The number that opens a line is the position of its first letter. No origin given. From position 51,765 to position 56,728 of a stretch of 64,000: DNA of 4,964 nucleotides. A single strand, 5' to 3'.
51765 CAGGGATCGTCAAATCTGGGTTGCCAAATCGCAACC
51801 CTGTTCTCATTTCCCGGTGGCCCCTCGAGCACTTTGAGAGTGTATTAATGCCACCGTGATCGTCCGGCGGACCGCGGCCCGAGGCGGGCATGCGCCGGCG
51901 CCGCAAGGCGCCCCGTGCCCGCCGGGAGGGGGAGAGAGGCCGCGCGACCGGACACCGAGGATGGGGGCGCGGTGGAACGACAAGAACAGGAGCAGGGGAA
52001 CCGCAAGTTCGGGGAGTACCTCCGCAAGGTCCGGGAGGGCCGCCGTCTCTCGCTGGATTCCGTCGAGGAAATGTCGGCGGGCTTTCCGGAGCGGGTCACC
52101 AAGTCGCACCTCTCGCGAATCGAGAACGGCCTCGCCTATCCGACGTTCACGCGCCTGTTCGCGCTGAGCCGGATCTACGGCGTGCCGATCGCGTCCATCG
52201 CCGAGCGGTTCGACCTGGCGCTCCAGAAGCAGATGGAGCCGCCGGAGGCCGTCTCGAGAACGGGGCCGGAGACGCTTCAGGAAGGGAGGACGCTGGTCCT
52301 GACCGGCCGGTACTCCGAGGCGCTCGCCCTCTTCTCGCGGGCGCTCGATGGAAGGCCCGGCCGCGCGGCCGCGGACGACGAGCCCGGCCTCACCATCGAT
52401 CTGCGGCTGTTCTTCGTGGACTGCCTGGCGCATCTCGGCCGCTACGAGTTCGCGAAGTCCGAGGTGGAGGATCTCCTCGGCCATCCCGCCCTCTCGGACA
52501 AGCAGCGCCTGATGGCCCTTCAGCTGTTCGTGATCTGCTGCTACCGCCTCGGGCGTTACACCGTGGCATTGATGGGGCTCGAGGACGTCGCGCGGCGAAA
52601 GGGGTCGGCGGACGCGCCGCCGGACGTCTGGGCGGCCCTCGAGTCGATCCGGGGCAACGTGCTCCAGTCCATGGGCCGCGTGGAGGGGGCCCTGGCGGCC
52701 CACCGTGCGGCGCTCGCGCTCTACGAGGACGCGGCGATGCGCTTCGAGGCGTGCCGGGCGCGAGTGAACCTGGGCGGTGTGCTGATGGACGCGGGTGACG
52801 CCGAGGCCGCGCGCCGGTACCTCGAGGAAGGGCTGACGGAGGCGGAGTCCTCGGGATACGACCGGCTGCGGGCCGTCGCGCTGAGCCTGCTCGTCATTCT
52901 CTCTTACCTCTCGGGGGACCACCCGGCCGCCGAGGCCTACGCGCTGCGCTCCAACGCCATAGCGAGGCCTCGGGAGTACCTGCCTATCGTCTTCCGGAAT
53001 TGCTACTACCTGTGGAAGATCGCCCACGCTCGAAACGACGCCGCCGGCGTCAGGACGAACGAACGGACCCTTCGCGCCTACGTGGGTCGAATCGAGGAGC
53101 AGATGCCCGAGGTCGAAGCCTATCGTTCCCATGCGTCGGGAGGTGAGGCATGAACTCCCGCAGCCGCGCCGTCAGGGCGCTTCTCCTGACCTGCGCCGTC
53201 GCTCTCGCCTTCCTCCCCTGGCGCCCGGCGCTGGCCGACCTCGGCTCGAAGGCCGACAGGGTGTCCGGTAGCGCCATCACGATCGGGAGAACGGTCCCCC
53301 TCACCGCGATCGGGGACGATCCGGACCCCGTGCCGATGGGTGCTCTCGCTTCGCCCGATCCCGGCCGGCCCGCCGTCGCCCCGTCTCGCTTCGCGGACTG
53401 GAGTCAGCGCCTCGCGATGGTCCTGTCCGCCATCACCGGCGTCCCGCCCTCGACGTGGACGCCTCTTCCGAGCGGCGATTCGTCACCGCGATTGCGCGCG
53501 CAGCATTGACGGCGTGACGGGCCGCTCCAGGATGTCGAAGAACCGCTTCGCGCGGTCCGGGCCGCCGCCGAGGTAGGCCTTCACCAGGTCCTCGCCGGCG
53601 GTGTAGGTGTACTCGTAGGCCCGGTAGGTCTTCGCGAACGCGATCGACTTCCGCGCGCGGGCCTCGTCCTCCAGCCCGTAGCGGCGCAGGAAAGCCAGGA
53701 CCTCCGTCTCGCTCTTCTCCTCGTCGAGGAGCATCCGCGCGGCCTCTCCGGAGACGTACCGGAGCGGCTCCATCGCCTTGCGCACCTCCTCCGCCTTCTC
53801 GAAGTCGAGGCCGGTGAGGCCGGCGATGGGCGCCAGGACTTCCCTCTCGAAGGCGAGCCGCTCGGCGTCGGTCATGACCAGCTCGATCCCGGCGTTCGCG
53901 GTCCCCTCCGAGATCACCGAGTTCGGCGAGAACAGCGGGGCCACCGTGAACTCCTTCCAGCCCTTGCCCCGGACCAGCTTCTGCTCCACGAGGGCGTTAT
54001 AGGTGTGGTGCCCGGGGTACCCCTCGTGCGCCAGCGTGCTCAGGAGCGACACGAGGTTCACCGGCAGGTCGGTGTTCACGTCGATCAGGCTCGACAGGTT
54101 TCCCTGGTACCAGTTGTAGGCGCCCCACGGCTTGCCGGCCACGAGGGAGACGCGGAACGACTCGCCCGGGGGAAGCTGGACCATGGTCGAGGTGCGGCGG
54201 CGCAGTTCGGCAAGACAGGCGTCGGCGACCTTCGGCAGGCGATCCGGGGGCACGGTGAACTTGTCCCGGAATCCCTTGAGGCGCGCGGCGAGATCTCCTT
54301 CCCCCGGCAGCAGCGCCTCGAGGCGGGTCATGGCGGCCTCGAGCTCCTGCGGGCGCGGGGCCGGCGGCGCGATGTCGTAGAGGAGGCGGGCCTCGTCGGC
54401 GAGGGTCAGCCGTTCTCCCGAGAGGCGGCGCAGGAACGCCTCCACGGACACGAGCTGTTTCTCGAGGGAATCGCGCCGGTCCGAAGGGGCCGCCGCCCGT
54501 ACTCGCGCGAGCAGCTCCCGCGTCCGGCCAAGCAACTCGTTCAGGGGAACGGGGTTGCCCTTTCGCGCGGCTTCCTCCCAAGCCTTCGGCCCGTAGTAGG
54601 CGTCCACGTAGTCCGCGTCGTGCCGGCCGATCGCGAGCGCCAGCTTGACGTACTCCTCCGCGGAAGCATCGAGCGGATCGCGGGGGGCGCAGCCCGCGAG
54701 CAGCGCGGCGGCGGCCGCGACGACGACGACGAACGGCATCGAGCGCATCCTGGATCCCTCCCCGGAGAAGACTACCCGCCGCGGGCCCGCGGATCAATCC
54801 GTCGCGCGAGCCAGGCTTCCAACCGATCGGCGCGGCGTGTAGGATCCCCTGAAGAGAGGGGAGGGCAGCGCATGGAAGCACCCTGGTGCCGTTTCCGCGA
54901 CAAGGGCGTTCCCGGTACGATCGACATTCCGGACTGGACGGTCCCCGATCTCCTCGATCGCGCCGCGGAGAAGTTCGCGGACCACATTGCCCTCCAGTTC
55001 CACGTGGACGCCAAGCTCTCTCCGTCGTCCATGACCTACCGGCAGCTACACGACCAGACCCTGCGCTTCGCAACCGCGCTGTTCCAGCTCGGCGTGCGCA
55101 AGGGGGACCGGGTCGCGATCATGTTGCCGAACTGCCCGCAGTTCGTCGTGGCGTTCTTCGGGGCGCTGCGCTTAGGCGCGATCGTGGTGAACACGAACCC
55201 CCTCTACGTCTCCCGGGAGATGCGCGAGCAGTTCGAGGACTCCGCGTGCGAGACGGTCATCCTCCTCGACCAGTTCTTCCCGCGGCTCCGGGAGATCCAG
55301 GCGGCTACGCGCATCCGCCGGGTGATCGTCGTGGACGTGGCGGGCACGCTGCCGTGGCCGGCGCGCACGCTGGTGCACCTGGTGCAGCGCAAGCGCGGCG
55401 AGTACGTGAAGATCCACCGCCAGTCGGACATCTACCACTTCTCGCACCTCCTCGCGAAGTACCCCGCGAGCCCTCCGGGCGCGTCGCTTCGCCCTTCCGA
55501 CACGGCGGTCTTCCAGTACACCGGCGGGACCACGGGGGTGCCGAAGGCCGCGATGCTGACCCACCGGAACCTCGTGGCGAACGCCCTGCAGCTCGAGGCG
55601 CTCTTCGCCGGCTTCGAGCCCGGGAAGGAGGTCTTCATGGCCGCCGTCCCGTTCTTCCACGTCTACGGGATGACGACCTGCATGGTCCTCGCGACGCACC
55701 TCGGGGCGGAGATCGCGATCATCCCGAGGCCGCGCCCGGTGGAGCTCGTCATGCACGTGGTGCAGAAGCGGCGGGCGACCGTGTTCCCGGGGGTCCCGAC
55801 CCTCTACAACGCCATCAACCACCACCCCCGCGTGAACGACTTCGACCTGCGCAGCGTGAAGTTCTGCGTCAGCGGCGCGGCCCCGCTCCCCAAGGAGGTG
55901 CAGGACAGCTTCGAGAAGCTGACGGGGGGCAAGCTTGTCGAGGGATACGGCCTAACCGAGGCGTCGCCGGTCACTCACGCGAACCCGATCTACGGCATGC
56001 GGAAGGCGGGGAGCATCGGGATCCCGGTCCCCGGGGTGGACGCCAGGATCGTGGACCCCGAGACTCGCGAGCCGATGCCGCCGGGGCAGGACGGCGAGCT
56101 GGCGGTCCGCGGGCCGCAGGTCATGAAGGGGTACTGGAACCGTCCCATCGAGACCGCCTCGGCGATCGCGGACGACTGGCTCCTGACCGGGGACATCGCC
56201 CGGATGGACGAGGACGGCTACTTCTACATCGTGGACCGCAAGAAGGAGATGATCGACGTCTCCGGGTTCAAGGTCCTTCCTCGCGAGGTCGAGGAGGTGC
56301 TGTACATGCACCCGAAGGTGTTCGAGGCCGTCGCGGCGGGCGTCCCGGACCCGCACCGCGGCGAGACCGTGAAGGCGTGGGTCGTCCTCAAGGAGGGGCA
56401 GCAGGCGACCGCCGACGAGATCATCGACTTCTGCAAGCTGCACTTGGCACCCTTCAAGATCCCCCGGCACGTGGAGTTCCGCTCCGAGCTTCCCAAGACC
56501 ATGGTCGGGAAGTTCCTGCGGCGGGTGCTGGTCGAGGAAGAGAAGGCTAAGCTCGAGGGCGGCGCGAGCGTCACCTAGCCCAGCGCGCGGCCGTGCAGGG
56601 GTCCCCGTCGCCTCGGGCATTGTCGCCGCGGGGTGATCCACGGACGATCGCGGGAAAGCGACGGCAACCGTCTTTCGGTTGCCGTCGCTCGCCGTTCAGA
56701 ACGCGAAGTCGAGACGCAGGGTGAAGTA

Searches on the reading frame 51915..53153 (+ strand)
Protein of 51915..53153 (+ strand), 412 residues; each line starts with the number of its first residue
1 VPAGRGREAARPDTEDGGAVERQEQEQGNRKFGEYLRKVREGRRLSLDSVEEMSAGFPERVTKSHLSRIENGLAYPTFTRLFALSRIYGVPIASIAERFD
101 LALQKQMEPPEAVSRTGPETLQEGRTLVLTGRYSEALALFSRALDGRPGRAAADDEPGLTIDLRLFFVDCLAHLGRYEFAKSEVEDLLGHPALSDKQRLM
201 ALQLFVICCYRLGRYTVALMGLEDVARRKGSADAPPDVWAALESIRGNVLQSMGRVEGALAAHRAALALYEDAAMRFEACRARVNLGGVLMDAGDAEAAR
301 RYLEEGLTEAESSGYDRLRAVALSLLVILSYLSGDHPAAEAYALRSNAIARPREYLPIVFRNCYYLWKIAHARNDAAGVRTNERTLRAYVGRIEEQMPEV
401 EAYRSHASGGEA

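Call 43: search_protein_families(library=pfam, proteins=[window:51915-53153:+], max_evalue=0.001)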
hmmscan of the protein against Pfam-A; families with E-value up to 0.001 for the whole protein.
window:51915-53153:+ (412 aa): 14 families
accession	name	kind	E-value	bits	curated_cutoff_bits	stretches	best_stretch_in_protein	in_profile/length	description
PF13424.12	TPR_12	-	2.4e-12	47.3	30.1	1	279-350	2-75/77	Tetratricopeptide repeat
PF13374.12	TPR_10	-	3.6e-08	33.6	27.5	0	247-272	9-34/42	Tetratricopeptide repeat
PF07719.23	TPR_2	-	1.1e-07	31.8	27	0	123-144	7-28/34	Tetratricopeptide repeat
PF13560.12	HTH_31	-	2.1e-07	31.6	27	1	32-94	2-60/64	Helix-turn-helix domain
PF01381.28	HTH_3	-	2.9e-07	30.9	23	1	36-93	1-53/55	Helix-turn-helix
PF00515.34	TPR_1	-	4.9e-07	29.7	27.8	0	246-271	7-32/34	Tetratricopeptide repeat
PF14559.12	TPR_19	-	5.4e-07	30.3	25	0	130-188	4-52/68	Tetratricopeptide repeat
PF13432.12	TPR_16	-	0.00012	22.9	32.7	0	123-153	3-33/65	Tetratricopeptide repeat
PF13428.12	TPR_14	-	0.00013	22.8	23.5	0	122-152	6-36/44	Tetratricopeptide repeat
PF12844.13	HTH_19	-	0.00018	21.8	30.2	1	33-92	1-55/64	Helix-turn-helix domain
PF13181.12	TPR_8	-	0.00018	21.8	25.7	0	281-308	2-29/34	Tetratricopeptide repeat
PF13176.12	TPR_7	-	0.00033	21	27.9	0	124-148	6-32/36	Tetratricopeptide repeat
PF13414.12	TPR_11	-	0.00095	19.2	26.8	0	247-273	1-27/42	TPR repeat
PF17874.7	TPR_MalT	-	0.00099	18.9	45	0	238-355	80-196/336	MalT-like TPR region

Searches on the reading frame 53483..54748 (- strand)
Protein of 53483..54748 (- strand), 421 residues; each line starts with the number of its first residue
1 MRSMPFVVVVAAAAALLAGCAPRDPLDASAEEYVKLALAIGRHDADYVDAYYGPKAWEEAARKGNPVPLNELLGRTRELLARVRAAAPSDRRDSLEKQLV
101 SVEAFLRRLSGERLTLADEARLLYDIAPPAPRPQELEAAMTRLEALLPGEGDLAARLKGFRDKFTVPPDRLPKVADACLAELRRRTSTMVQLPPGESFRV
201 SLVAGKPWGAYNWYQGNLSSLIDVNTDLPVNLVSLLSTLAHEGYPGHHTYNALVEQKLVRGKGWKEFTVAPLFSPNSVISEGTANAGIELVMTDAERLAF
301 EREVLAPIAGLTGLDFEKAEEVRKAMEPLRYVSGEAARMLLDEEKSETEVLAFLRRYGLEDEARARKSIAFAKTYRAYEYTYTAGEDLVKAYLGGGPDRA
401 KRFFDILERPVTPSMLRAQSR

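Call 43: search_protein_families(library=pfam, proteins=[window:53483-54748:-], max_evalue=0.001)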
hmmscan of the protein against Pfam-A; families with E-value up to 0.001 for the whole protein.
window:53483-54748:- (421 aa): 1 family
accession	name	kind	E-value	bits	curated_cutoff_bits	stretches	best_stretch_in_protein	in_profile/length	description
PF05960.17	DUF885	-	3.2e-05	24.2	32.4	1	66-256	229-382/532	Bacterial protein of unknown function (DUF885)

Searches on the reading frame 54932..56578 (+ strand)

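Call 43: search_protein_families(library=pfam, proteins=[window:54932-56578:+], max_evalue=0.001)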
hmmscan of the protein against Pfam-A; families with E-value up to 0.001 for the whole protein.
window:54932-56578:+ (548 aa): 2 families
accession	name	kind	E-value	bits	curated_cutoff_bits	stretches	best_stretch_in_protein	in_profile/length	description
PF00501.34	AMP-binding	-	2.3e-103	346.4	29.9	1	8-402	1-384/384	AMP-binding enzyme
PF13193.12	AMP-binding_C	-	1.9e-20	74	24.5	1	452-527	1-76/76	AMP-binding enzyme C-terminal domain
